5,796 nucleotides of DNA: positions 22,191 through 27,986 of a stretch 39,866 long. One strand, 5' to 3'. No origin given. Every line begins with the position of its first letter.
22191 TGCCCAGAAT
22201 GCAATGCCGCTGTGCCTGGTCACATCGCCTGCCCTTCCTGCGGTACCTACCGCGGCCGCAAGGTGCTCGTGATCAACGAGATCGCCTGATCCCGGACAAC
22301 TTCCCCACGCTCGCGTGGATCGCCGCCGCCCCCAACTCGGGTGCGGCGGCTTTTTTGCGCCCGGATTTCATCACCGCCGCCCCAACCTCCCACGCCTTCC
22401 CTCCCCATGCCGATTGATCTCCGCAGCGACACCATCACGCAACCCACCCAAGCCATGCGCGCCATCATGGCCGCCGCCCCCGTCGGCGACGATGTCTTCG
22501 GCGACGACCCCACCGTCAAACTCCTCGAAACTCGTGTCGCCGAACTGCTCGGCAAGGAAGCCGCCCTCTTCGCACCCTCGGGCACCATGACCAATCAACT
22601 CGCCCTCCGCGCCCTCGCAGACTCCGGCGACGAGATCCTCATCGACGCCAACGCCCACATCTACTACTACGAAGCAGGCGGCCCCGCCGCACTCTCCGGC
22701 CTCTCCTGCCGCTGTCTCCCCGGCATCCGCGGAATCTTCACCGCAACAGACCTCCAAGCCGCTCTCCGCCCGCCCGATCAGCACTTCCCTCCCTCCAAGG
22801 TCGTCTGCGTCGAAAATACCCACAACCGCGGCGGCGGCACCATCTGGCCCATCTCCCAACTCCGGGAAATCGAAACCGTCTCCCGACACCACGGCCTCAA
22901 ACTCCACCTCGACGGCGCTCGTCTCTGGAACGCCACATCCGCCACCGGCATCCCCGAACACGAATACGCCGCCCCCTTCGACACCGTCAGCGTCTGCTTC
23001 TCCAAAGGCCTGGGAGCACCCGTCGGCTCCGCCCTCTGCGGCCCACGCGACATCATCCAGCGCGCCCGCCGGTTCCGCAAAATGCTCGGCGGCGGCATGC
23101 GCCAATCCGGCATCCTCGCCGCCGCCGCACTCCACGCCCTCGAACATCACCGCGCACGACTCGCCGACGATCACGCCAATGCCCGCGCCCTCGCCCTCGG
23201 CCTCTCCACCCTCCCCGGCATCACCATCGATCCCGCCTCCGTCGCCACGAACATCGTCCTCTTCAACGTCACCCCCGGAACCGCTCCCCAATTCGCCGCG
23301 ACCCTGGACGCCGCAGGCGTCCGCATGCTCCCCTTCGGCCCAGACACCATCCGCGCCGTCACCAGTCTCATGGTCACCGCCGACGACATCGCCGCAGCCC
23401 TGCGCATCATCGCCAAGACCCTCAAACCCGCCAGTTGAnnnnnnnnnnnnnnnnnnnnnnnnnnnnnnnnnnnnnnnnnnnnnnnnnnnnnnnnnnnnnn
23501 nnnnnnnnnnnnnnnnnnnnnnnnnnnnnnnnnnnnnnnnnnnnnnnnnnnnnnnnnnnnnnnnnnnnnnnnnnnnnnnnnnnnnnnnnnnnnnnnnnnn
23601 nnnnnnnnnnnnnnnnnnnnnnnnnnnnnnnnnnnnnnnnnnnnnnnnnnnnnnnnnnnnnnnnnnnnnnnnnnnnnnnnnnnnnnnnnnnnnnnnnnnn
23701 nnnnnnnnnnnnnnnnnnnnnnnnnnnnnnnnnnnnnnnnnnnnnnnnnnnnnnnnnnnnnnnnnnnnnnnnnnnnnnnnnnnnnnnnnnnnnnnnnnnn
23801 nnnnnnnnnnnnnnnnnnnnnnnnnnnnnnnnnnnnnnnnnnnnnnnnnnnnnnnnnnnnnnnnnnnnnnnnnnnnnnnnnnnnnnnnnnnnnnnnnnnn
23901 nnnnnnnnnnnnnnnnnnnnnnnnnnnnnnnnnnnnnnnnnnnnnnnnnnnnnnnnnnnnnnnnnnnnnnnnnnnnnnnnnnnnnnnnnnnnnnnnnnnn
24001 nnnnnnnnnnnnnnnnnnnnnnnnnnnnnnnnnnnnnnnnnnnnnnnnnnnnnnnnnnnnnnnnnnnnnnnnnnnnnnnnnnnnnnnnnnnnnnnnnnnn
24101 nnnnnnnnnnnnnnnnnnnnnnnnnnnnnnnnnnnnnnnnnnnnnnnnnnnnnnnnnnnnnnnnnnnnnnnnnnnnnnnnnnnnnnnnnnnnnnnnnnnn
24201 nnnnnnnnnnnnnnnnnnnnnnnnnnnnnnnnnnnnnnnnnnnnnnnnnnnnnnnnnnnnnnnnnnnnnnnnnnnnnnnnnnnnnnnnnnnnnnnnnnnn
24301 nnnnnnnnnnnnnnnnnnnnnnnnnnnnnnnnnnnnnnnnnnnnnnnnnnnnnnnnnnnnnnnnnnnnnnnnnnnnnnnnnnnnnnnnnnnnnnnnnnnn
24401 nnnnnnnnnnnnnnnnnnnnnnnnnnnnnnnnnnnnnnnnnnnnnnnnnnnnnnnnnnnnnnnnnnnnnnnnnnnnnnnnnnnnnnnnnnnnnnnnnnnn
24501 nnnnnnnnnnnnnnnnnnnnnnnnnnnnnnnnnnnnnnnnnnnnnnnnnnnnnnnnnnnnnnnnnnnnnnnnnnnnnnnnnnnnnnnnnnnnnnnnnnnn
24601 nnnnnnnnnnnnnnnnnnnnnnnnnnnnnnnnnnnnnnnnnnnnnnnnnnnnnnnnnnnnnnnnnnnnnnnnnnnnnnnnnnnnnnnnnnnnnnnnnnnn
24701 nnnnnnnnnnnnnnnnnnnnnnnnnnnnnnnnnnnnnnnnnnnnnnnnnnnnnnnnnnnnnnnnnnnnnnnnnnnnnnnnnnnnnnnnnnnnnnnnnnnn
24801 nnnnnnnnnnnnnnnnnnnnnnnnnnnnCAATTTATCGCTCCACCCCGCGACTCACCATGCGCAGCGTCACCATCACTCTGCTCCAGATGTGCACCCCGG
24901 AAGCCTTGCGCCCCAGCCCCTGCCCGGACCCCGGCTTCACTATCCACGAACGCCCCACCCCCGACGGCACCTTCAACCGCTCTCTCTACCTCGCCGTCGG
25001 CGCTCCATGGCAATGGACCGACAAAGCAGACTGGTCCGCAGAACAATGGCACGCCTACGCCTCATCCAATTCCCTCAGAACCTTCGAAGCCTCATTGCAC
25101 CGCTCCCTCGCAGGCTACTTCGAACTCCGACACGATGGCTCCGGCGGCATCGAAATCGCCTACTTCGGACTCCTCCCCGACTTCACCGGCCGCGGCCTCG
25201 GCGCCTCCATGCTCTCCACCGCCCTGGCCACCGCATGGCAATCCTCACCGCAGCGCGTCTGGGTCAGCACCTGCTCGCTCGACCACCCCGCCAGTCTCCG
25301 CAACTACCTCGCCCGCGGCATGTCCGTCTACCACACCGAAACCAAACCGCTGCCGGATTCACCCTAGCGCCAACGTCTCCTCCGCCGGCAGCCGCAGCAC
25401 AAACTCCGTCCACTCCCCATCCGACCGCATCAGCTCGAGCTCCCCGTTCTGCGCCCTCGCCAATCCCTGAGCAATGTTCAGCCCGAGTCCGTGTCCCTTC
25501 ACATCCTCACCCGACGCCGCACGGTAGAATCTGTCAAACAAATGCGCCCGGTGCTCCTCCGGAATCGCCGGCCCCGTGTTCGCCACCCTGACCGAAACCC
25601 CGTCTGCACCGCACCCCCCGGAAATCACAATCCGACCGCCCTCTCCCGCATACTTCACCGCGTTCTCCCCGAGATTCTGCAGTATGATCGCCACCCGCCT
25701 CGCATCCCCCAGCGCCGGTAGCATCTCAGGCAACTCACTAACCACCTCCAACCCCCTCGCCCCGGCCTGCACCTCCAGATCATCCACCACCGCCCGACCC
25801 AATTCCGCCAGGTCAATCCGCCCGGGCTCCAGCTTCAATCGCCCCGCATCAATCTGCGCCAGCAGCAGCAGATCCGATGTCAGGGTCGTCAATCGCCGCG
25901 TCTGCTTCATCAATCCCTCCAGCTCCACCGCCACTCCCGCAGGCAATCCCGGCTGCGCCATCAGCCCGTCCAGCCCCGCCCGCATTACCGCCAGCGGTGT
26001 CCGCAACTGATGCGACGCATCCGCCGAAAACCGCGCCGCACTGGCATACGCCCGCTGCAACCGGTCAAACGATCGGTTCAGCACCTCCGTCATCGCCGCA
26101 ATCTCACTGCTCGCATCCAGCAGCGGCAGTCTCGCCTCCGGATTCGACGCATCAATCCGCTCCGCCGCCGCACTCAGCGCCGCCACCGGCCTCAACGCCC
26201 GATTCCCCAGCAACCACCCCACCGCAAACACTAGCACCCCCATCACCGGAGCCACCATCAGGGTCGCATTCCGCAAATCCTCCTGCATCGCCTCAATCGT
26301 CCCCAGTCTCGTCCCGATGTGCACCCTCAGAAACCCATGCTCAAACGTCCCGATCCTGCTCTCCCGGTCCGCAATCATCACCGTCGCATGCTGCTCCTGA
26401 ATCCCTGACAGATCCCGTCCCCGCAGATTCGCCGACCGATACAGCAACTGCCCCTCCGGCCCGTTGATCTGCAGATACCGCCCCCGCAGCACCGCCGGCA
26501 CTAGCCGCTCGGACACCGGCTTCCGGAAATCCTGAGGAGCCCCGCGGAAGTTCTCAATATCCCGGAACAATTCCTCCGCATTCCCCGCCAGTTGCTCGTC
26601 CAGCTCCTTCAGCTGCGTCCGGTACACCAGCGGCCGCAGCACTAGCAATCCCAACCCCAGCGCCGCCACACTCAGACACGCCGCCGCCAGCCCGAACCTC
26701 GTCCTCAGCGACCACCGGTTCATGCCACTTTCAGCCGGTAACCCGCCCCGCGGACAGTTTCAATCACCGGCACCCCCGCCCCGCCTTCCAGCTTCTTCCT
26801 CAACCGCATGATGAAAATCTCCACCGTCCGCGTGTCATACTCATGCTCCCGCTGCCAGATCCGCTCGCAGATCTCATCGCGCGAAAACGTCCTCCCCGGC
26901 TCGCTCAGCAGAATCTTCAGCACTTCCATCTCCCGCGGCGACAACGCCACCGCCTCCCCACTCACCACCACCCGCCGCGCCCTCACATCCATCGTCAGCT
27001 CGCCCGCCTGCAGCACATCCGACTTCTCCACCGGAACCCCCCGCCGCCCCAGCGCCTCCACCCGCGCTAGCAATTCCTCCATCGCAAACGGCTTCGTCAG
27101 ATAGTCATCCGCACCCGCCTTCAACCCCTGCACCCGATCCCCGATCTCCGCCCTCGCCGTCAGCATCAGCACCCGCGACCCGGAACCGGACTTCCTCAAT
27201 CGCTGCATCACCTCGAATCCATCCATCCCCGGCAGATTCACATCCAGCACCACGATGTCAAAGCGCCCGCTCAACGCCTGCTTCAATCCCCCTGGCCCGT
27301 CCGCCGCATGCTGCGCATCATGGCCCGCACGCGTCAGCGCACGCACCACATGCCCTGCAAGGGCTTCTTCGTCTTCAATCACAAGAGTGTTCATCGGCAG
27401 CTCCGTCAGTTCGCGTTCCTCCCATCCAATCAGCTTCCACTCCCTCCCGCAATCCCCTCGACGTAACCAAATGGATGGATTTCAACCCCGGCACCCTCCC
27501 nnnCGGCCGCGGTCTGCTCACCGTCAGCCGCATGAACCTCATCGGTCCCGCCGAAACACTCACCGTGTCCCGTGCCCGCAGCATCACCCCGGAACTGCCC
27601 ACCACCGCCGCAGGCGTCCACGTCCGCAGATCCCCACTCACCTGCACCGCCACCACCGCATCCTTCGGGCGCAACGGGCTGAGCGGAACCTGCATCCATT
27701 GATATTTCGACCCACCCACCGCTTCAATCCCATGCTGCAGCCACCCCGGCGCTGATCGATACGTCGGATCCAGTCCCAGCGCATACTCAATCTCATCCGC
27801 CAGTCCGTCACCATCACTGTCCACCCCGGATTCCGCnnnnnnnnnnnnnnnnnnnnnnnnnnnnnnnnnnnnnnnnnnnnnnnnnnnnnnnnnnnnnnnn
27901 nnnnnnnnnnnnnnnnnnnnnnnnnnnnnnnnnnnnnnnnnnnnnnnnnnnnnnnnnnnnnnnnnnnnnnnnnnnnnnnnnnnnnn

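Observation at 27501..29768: Secreted nine-heme cytochrome c built like an adhesin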

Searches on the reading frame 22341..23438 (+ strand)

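Call 24: search_protein_families(library=ncbifam, proteins=[window:22341-23438:+], max_evalue=0.001)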
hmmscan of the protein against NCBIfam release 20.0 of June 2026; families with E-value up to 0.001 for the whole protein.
window:22341-23438:+ (365 aa): 17 families
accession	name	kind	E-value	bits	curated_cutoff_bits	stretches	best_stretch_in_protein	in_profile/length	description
NF041359.1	GntG_guanitoxin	subfamily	6.1e-126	420.2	230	1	25-358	6-342/343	GntG family PLP-dependent aldolase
NF007825.0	PRK10534.1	equivalog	2.7e-86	289.6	312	1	25-352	2-322/333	low-specificity L-threonine aldolase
TIGR00858.1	bioF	equivalog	2e-10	40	426.45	1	39-342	48-342/365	8-amino-7-oxononanoate synthase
NF047599.1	SerpalmtaseBetaP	equivalog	1.9e-08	33.5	500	1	60-300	91-323/394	serine palmitoyltransferase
TIGR01325.1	O_suc_HS_sulf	equivalog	5.1e-05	22.1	510.05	0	56-101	53-98/380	O-succinylhomoserine sulfhydrylase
TIGR01326.1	OAH_OAS_sulfhy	subfamily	5.2e-05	22.1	495.1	1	56-103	56-103/418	O-acetylhomoserine aminocarboxypropyltransferase/cysteine synthase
TIGR01328.1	met_gam_lyase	equivalog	0.0001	21.4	549.7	1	56-103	58-105/391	methionine gamma-lyase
TIGR01821.1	5aminolev_synth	equivalog_domain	0.00012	21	338.55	1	51-276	84-300/402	5-aminolevulinate synthase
NF005872.0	PRK07812.1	equivalog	0.00015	20.3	703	1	55-102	70-117/439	bifunctional o-acetylhomoserine/o-acetylserine sulfhydrylase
NF047600.1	SerpalmtaseCFB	equivalog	0.00028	19.7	640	1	62-243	93-263/395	serine palmitoyltransferase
NF005456.0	PRK07050.1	equivalog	0.0003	19.6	500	0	56-106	64-114/394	cystathionine beta-lyase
NF005394.0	PRK06939.1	equivalog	0.00045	19.1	460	0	171-358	190-388/397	glycine C-acetyltransferase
NF005695.0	PRK07503.1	equivalog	0.00046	19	666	1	56-103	64-111/403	methionine gamma-lyase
NF009709.0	PRK13238.1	subfamily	0.00061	18.7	285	0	154-197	180-223/463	tryptophanase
TIGR01822.1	2am3keto_CoA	equivalog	0.00079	18.4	493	0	54-330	80-349/393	glycine C-acetyltransferase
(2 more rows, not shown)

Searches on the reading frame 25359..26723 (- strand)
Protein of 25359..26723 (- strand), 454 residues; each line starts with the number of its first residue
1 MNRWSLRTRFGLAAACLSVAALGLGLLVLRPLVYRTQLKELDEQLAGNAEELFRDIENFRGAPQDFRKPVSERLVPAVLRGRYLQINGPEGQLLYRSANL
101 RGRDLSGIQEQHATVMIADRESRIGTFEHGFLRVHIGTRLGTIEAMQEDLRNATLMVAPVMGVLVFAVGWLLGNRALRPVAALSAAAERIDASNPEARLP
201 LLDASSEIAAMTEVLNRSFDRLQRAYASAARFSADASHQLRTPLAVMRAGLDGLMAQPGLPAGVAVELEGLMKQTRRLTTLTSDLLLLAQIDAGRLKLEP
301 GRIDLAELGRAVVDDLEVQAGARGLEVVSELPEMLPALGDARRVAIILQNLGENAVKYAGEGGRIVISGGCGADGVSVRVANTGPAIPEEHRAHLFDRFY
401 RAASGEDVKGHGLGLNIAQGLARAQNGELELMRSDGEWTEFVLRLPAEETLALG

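Call 4: search_protein_families(library=pfam, proteins=[window:25359-26723:-], max_evalue=0.1)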
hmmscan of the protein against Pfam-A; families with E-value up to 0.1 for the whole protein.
window:25359-26723:- (454 aa): 4 families
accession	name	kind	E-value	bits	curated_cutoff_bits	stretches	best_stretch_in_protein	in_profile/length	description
PF02518.31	HATPase_c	-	3.8e-22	79.3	26.4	1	339-448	1-110/111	Histidine kinase-, DNA gyrase B-, and HSP90-like ATPase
PF00512.31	HisKA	-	2.6e-13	50.2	26.9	1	230-294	3-66/66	His Kinase A (phospho-acceptor) domain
PF00672.30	HAMP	-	7.2e-05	23.5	25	1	171-223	1-52/53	HAMP domain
PF13581.12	HATPase_c_2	-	0.0055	17.1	27.4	1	341-423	29-110/127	Histidine kinase-like ATPase domain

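Call 24: search_protein_families(library=ncbifam, proteins=[window:25359-26723:-], max_evalue=0.001)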
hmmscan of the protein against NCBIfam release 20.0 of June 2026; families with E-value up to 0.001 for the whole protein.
window:25359-26723:- (454 aa): 72 families (the best 25 are shown)
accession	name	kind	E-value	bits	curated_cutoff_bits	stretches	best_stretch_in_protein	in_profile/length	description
TIGR01386.1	cztS_silS_copS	subfamily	5.4e-56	190.5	292.55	1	50-446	79-457/457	heavy metal sensor histidine kinase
NF040691.1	MtrAB_MtrB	equivalog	1e-43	150.1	450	1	142-449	178-494/507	MtrAB system histidine kinase MtrB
NF012163.2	BaeS_SmeS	equivalog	6.4e-43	147.3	500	1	151-434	163-445/457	sensor histidine kinase efflux regulator BaeS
NF041735.1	hist_kin_RppB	equivalog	2.5e-40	138.6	400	1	223-446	210-438/438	two-component system sensor histidine kinase RppB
NF052314.1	T9SS_HK_PorY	subfamily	7.8e-37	127.3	350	1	133-430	115-404/418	PorY family sensor histidine kinase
NF007837.0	PRK10549.1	equivalog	2.5e-36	125.4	603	1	150-449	162-460/466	envelope stress sensor histidine kinase BaeS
NF007345.0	PRK09835.1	subfamily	7.2e-35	120.5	423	1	148-448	181-481/482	Cu(+)/Ag(+) sensor histidine kinase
TIGR02966.1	phoR_proteo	equivalog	8.6e-35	120.3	334.2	1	217-443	102-331/333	phosphate regulon sensor histidine kinase PhoR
NF046044.1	PnpS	equivalog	2e-32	112.7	400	1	230-446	171-390/390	two-component system histidine kinase PnpS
NF033092.0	HK_WalK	equivalog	7.9e-32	110.6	725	1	230-446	373-593/594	cell wall metabolism sensor histidine kinase WalK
NF008312.0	PRK11100.1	equivalog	1.5e-30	106.5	356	1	144-446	174-473/477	two-component system sensor histidine kinase CreC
NF012226.0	AdeS_HK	equivalog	2.3e-30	105.9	500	1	160-444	68-350/353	two-component sensor histidine kinase AdeS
TIGR02956.1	TMAO_torS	equivalog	4.7e-30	104.4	676.5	1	222-449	455-684/967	TMAO reductase system sensor histidine kinase/response regulator TorS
NF008025.0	PRK10755.1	equivalog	2.8e-28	98.7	314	1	161-437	76-346/362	two-component system sensor histidine kinase PmrB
NF047465.1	hybrid_HK_LvrA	exception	3.1e-28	98.3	1200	1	201-446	174-421/819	hybrid histidine kinase/response regulator LvrA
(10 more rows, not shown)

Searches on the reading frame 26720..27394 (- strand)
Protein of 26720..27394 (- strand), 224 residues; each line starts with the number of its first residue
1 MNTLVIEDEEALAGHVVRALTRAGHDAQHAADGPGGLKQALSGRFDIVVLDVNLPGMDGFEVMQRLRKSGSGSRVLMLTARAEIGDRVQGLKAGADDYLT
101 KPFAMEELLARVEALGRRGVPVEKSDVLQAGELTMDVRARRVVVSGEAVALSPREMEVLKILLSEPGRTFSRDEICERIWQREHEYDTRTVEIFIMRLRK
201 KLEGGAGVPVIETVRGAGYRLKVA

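Call 4: search_protein_families(library=pfam, proteins=[window:26720-27394:-], max_evalue=0.1)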
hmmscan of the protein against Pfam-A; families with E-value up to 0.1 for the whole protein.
window:26720-27394:- (224 aa): 3 families
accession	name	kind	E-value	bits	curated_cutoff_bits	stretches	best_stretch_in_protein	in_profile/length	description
PF00072.30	Response_reg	-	9.7e-28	97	30.2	1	4-113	2-111/111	Response regulator receiver domain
PF00486.34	Trans_reg_C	-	6e-24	84.3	26.2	1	146-221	1-77/77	Transcriptional regulatory protein, C terminal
PF00196.25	GerE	-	0.052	13.6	23.5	0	150-163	2-15/57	Bacterial regulatory proteins, luxR family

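Call 24: search_protein_families(library=ncbifam, proteins=[window:26720-27394:-], max_evalue=0.001)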
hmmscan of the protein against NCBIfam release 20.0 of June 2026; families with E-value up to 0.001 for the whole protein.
window:26720-27394:- (224 aa): 102 families (the best 25 are shown)
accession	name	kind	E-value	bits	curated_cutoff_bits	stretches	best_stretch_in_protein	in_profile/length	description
TIGR02154.1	PhoB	equivalog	3e-59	200.1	296.2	1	3-221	5-225/226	phosphate regulon transcriptional regulator PhoB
TIGR01387.1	cztR_silR_copR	subfamily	2.9e-57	193.8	279.2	1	4-221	2-218/218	heavy metal response regulator transcription factor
NF040689.1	MtrAB_MtrA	equivalog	2.2e-54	184.1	300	1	4-220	2-217/219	MtrAB system response regulator MtrA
NF012023.0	PRK15479.1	equivalog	9.4e-53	179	337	1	1-222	1-218/224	transcriptional regulator TctD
NF045944.1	ResRegRpaBCyano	equivalog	6.1e-51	173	330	1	4-222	1-228/229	response regulator transcription factor RpaB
NF041733.1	resp_reg_CseB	equivalog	4e-50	170.3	350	1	3-222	3-227/228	two-component system response regulator CseB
NF041734.1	resp_reg_RppA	equivalog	4e-50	170.3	250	1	1-222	1-228/229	two-component system response regulator RppA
NF007346.1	PRK09836.1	equivalog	3.4e-48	164.4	420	1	1-223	1-223/227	copper/silver response regulator transcription factor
NF007928.2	PRK10643.1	equivalog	4.8e-48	163.6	330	1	1-221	1-216/216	two-component system response regulator PmrA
NF008567.0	PRK11517.1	equivalog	6.4e-48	163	353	1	1-222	1-219/223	response regulator transcription factor HprR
NF008296.0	PRK11083.1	equivalog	7.4e-48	162.9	273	1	3-223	6-227/228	two-component system response regulator CreB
NF053854.1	RespRegPhoBBctds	equivalog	1.5e-47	161.9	270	1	4-221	2-224/225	two-component system response regulator PhoB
NF045991.1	RespRegCtrARhodob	equivalog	2.2e-45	155.1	350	1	1-222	1-222/224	response regulator transcription factor CtrA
NF007663.1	PRK10336.1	equivalog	2.1e-43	148.6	345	1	1-221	1-216/219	quorum sensing response regulator transcription factor QseB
NF007546.0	PRK10161.1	equivalog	3.1e-42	144.7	471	1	3-222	5-226/229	phosphate response regulator transcription factor PhoB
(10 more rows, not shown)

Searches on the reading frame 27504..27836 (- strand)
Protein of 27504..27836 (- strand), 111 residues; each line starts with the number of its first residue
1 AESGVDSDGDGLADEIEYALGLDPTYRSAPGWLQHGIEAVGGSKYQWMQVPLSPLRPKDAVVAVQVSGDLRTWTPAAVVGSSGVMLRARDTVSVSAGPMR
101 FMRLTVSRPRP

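Call 65: search_protein_families(library=pfam, proteins=[window:27504-27836:-], max_evalue=10)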
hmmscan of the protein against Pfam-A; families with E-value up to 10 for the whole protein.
window:27504-27836:- (111 aa): 1 family
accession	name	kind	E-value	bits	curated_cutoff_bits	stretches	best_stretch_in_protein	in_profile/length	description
PF18884.5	TSP3_bac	-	0.0068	16.7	25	1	6-24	1-19/22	Bacterial TSP3 repeat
